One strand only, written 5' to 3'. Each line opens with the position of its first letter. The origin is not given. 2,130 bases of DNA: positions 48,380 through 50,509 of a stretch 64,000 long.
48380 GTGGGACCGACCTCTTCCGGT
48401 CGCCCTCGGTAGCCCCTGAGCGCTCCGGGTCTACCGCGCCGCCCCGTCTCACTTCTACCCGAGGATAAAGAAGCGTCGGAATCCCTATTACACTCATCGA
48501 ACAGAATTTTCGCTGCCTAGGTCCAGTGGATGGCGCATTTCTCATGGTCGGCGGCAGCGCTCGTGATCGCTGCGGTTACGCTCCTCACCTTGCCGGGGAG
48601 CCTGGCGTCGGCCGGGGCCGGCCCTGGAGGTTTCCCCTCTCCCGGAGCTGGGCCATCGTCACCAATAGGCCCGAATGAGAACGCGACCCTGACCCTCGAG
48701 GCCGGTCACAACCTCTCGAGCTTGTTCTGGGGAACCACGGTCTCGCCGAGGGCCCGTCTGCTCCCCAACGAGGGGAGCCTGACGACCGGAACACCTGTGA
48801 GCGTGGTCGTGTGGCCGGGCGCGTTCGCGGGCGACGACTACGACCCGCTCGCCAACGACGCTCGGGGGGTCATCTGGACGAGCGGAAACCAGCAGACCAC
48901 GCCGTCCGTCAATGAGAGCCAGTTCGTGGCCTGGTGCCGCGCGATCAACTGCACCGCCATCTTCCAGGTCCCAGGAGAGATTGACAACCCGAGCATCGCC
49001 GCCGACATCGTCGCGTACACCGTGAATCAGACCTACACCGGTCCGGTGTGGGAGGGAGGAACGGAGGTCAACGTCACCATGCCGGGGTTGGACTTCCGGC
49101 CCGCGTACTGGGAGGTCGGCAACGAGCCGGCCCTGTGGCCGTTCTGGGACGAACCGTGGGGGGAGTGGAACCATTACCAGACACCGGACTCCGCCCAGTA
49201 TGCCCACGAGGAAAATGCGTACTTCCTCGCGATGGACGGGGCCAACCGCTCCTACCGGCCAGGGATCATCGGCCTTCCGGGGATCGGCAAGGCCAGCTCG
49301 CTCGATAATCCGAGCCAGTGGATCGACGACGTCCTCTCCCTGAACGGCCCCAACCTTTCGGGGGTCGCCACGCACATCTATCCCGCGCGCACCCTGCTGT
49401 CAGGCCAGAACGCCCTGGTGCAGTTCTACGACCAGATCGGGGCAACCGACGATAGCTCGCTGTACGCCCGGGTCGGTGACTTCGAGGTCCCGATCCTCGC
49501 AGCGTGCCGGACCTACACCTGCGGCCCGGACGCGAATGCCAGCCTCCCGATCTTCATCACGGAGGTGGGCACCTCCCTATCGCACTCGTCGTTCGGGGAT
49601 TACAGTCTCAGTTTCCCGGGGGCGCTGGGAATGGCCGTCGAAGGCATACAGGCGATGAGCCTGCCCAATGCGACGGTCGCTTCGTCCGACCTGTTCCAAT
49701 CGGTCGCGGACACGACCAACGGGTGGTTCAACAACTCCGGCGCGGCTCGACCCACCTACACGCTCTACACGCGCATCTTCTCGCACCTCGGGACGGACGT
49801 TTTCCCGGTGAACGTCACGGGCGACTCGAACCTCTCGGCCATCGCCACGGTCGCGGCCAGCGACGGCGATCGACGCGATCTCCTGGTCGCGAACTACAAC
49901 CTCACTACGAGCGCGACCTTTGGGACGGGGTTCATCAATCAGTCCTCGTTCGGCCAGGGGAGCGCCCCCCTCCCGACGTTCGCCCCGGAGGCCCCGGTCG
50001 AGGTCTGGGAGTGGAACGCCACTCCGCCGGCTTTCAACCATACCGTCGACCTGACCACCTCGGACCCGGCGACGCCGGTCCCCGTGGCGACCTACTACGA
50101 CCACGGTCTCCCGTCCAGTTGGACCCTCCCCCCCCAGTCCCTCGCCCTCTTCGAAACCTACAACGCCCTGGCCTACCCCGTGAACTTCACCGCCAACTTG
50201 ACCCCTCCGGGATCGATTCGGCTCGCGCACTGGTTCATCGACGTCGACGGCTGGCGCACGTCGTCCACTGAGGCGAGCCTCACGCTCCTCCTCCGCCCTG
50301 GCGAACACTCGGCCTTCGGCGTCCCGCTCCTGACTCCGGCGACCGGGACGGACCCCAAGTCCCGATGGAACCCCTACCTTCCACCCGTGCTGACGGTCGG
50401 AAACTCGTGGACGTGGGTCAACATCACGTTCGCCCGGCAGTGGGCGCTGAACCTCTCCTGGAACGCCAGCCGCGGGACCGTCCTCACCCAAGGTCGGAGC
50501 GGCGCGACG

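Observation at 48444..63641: Tandem giant GH-A-type surface glycoproteins coupled to a processive GT2 glycan synthase: candidate surface-glycan / exopolysaccharide locus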

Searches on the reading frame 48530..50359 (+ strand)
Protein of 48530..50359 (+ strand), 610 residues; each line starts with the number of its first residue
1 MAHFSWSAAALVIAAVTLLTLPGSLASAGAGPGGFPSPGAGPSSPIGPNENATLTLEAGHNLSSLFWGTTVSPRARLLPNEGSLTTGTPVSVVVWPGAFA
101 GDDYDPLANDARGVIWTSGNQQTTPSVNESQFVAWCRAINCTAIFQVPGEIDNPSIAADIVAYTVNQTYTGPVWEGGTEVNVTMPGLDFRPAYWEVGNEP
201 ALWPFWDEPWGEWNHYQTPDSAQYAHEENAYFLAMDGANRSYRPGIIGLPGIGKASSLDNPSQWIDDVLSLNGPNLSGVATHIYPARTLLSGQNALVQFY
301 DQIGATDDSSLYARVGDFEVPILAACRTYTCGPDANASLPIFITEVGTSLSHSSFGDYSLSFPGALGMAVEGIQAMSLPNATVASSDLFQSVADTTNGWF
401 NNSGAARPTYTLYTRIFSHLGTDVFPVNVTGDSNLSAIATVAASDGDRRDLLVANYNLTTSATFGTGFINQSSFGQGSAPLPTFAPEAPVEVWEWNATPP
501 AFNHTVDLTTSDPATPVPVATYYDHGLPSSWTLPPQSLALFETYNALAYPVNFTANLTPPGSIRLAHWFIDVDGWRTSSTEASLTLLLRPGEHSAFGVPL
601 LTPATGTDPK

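Call 14: search_solved_structures(query=A1, max_evalue=10, show_alignments=3)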
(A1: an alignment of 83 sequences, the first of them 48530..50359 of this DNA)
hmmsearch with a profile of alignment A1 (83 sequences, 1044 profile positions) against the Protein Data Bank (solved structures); distinct sequences matched with E-value up to 10: 13.
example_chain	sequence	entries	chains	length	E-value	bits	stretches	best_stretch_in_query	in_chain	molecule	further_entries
8i0a_A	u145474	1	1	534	0.00092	20.3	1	184-238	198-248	alpha-L-arabinofuranosidase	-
3s2c_A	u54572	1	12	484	0.027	15.4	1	98-272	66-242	Alpha-N-arabinofuranosidase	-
3ug3_A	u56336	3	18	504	0.032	15.2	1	98-271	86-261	Alpha-L-arabinofuranosidase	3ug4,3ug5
4atw_A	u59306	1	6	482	0.032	15.2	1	98-271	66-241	ALPHA-L-ARABINOFURANOSIDASE DOMAIN PROTEIN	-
2vrq_A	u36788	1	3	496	0.19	12.6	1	96-510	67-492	ALPHA-L-ARABINOFURANOSIDASE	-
9vo5_B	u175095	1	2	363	0.21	12.4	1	785-831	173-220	SpaA-like prealbumin fold domain-containing protein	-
2vrk_A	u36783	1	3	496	0.22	12.4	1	96-333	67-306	ALPHA-L-ARABINOFURANOSIDASE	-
9vo4_B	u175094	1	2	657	0.46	11.3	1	785-831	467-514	SpaA-like prealbumin fold domain-containing protein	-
6zta_A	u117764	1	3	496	0.5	11.2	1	96-510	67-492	Alpha-L-arabinofuranosidase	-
5o7z_A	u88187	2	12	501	0.6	11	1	95-275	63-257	Intracellular exo-alpha-(1->5)-L-arabinofuranosidase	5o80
6zt6_A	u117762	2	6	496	1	10.2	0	96-331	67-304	Alpha-L-arabinofuranosidase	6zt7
5o81_A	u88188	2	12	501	1.7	9.4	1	119-274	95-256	Intracellular exo-alpha-(1->5)-L-arabinofuranosidase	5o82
2c7f_A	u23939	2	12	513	1.8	9.3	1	119-274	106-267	ALPHA-L-ARABINOFURANOSIDASE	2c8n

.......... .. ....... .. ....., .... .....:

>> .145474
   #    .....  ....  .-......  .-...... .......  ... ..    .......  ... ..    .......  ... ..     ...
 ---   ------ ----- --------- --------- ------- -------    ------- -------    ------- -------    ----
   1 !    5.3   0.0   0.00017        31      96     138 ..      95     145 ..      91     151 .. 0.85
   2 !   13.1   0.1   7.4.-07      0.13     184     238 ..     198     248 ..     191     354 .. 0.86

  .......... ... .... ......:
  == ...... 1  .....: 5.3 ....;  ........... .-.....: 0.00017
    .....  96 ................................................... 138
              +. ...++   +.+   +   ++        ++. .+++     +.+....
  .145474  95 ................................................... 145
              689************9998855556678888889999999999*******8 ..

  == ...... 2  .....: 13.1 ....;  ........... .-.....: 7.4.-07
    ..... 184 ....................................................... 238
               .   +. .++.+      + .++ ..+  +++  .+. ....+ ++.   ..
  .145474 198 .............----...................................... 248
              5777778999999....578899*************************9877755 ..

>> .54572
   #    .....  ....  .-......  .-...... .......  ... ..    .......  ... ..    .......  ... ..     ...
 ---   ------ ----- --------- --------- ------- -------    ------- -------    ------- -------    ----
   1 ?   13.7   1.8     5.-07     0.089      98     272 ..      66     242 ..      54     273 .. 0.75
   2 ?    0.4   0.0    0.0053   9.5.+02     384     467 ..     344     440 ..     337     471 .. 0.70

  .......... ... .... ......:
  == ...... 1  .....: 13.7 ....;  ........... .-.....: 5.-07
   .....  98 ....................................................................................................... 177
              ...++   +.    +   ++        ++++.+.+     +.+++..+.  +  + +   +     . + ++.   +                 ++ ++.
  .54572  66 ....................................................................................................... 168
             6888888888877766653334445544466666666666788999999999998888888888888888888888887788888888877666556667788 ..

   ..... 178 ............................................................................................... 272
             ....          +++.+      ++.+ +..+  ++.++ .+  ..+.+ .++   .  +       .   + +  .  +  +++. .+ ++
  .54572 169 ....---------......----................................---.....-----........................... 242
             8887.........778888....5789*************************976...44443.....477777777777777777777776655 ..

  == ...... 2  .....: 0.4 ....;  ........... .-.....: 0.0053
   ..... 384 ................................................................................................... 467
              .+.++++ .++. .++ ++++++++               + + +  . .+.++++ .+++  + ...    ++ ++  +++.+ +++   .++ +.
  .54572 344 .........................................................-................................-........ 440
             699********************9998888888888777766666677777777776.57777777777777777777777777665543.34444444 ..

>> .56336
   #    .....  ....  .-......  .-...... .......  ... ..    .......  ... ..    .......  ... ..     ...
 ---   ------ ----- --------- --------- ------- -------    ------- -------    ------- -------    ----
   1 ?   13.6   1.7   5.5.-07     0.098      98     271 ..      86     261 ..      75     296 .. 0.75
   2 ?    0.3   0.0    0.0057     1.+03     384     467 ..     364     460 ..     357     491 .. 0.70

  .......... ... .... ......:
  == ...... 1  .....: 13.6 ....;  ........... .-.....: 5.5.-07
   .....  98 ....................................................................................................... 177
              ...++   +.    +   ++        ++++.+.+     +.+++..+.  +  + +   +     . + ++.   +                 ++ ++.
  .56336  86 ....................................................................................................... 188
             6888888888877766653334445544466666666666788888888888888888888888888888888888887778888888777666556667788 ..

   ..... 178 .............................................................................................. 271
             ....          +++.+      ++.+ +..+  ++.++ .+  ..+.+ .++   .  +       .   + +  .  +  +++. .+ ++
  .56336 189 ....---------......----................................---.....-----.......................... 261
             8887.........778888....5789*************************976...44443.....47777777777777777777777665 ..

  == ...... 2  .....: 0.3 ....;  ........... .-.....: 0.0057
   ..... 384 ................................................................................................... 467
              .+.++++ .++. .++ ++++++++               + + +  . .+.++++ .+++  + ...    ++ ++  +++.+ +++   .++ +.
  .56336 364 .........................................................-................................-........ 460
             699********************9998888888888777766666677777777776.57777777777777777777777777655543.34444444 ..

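Call 18: find_related_loci(query=A1, collection=genome_contigs, flank=10000)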
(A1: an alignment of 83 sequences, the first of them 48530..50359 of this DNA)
Query A1 (610 aa) in genome_contigs; peptide patterns used: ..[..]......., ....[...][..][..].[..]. (x = any residue, [..] = any of these).
177 stretches matched a pattern; 144 encode a relative of the query (tblastn E <= 1e-3); the best 80 are kept; 75 distinct loci.
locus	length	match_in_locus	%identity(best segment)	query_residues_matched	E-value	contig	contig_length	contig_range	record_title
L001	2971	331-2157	71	1-610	0e+0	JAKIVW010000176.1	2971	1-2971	MAG: Thermoplasmata archaeon isolate AcS1-45 NODE_184811_length_2971_cov_4.364540, whole genome shotgun sequence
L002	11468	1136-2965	70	1-610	0e+0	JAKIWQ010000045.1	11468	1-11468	MAG: Thermoplasmata archaeon isolate SubAcS13-64 SubAcS13-64_45, whole genome shotgun sequence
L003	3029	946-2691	66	34-610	0e+0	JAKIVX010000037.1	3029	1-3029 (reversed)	MAG: Thermoplasmata archaeon isolate AcS1-67 NODE_179089_length_3029_cov_20.222596, whole genome shotgun sequence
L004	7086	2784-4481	62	47-610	0e+0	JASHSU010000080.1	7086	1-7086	MAG: Thermoplasmata archaeon isolate JOPF135 JOPF_AWAY_contig_575815, whole genome shotgun sequence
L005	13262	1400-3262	48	11-610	5e-153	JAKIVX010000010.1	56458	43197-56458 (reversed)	MAG: Thermoplasmata archaeon isolate AcS1-67 NODE_934_length_56458_cov_18.082159, whole genome shotgun sequence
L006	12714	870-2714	46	11-607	1e-146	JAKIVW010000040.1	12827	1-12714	MAG: Thermoplasmata archaeon isolate AcS1-45 NODE_16512_length_12827_cov_5.131303, whole genome shotgun sequence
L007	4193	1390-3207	41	3-607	7e-118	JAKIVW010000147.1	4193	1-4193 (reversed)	MAG: Thermoplasmata archaeon isolate AcS1-45 NODE_104941_length_4193_cov_6.046399, whole genome shotgun sequence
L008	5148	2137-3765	41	62-608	5e-113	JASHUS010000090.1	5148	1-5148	MAG: Thermoplasmata archaeon isolate JOPF185 JOPF_A06C_contig_120828, whole genome shotgun sequence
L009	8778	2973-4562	40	42-603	4e-109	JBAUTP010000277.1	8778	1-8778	MAG: Thermoplasmata archaeon isolate MFD09264_ilm_asm_bin34 k127_315754, whole genome shotgun sequence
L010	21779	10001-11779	39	11-600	5e-109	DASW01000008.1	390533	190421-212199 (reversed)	MAG TPA_asm: Thermoplasmata archaeon UBA61 UBA61_contig_9680, whole genome shotgun sequence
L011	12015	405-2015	39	10-607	3e-108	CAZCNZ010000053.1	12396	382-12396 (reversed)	MAG TPA_asm: uncultured Thermoplasmatales archaeon isolate SRP140028_co1_523 genome assembly, contig: k141_23143, whole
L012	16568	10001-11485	41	61-594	5e-108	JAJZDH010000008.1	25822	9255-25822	MAG: Thermoplasmata archaeon isolate JA4.bin57 NODE_1634_length_25822_cov_2.213038, whole genome shotgun sequence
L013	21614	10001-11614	39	44-600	3e-100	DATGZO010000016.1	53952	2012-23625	MAG TPA_asm: Thermoplasmata archaeon isolate SMAG_U10666 k141_912120, whole genome shotgun sequence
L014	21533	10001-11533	39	61-603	4e-99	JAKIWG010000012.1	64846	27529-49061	MAG: Thermoplasmata archaeon isolate AcS5-116 NODE_1135_length_64846_cov_7.137550, whole genome shotgun sequence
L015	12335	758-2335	39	54-594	2e-99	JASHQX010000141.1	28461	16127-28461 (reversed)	MAG: Thermoplasmata archaeon isolate JOPF086 JOPF_NEAR_contig_1130584, whole genome shotgun sequence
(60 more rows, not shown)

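Call 27: predict_structure(alignment_id=A1)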
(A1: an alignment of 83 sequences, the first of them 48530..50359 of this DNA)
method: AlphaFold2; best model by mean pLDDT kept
length: 610 residues; sequences in the alignment: 83
mean_pLDDT: 90.6   pTM: 0.89
mean pLDDT of the five models: 90.6, 89.0, 88.9, 88.0, 87.4
residues with pLDDT >= 90: 490; 70-90: 67; 50-70: 23; < 50: 30
segments of 3 or more residues with pLDDT < 50: 1-7, 22-40, 606-608
pLDDT, mean of each block of 10 residues (from residue 1): 45 70 40 38 68 97 98 93 92 95 95 94 96 96 98 97 98 90 98 97 94 93 98 97 95 76 96 98 93 94 95 96 97 93 97 95 98 98 97 94 94 97 98 95 96 97 94 86 95 97 95 96 95 98 97 91 87 91 94 91 54
secondary structure, 60 per line:
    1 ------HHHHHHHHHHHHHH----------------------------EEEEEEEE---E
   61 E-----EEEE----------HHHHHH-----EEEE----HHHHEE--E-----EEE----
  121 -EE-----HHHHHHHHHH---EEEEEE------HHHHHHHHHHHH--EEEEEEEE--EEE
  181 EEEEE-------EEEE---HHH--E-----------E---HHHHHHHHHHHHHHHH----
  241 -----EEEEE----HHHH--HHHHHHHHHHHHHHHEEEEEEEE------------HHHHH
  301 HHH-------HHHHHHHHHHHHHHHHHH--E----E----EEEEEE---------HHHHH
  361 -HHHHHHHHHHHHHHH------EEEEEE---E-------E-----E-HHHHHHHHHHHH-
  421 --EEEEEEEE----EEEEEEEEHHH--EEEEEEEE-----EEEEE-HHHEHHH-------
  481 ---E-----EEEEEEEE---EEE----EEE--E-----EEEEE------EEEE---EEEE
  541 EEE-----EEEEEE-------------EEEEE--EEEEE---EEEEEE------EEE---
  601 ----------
elements in order: H7-20 E49-56 E67-70 H81-86 E92-95 H100-103 E114-116 H129-138 E142-147 H154-165 E168-175 E178-185 E193-196 H221-236 E246-250 H255-258 H261-275 E276-283 H296-303 H311-328 E341-346 H356-360 H362-376 E383-388 H408-419 E423-430 E435-442 E448-455 E461-465 E490-497 E501-503 E508-510 E519-523 E530-533 E537-543 E549-554 E568-572 E575-579 E583-588 E595-597

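Call 30: fold_search(model_id=the predicted structure, library=pdb)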
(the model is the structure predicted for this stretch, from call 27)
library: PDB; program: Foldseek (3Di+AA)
matches with E <= 10: 934; with E <= 0.001: 247
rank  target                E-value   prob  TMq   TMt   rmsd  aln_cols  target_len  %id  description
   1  3ug3_C                2.0e-18  1.00  0.54  0.66   6.0       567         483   14  Crystal structure of alpha-L-arabinofuranosidase from Thermotoga maritima ligand free form (released 2012-03-07)
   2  5o81_A                2.5e-18  1.00  0.55  0.66   6.2       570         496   13  Crystal Structure of R67A/E173A Mutant of alpha-L-arabinofuranosidase Ara51 from Clostridium thermocellum (released 2018-06-27)
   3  2c8n_A                2.6e-18  1.00  0.53  0.63   6.7       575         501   12  The Structure of a family 51 arabinofuranosidase, Araf51, from Clostridium thermocellum in complex with 1,3-linked ara (released 2005-12-14)
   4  7pr9_B                3.1e-18  1.00  0.53  0.71   6.0       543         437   14  Crystal structure of Burkholderia pseudomallei heparanase in complex with covalent inhibitor VL166 (released 2022-08-03)
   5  6d25_A                4.4e-18  1.00  0.58  0.70   5.3       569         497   14  Crystal structure of the GH51 arabinofuranosidase from Xanthomonas axonopodis pv. citri (released 2019-02-20)
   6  3vny                  5.8e-18  1.00  0.53  0.67   6.6       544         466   15  Crystal structure of beta-glucuronidase from Acidobacterium capsulatum (released 2012-02-22)
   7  5bwi_A                6.5e-18  1.00  0.54  0.72   5.4       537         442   14  Crystallographic structure of a bacterial heparanase (released 2015-10-28)
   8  3ug3_D                6.5e-18  1.00  0.55  0.67   5.8       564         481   14  Crystal structure of alpha-L-arabinofuranosidase from Thermotoga maritima ligand free form (released 2012-03-07)
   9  3s2c_A                6.5e-18  1.00  0.52  0.64   6.8       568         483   13  Structure of the thermostable GH51 alpha-L-arabinofuranosidase from Thermotoga petrophila RKU-1 (released 2012-02-01)
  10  5bwi_B                6.9e-18  1.00  0.52  0.70   6.2       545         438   14  Crystallographic structure of a bacterial heparanase (released 2015-10-28)
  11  3ug3_A                6.9e-18  1.00  0.53  0.65   6.3       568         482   13  Crystal structure of alpha-L-arabinofuranosidase from Thermotoga maritima ligand free form (released 2012-03-07)
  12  3s2c_J                9.2e-18  1.00  0.53  0.66   6.3       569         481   13  Structure of the thermostable GH51 alpha-L-arabinofuranosidase from Thermotoga petrophila RKU-1 (released 2012-02-01)
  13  5l77                  9.8e-18  1.00  0.53  0.69   6.0       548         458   15  A glycoside hydrolase mutant with an unreacted activity based probe bound (released 2017-05-31)
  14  6d25_E                1.0e-17  1.00  0.57  0.69   5.5       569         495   14  Crystal structure of the GH51 arabinofuranosidase from Xanthomonas axonopodis pv. citri (released 2019-02-20)
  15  2y2w_A                1.0e-17  1.00  0.57  0.68   6.4       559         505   14  Elucidation of the substrate specificity and protein structure of AbfB, a family 51 alpha-L-arabinofuranosidase from B (released 2011-12-28)
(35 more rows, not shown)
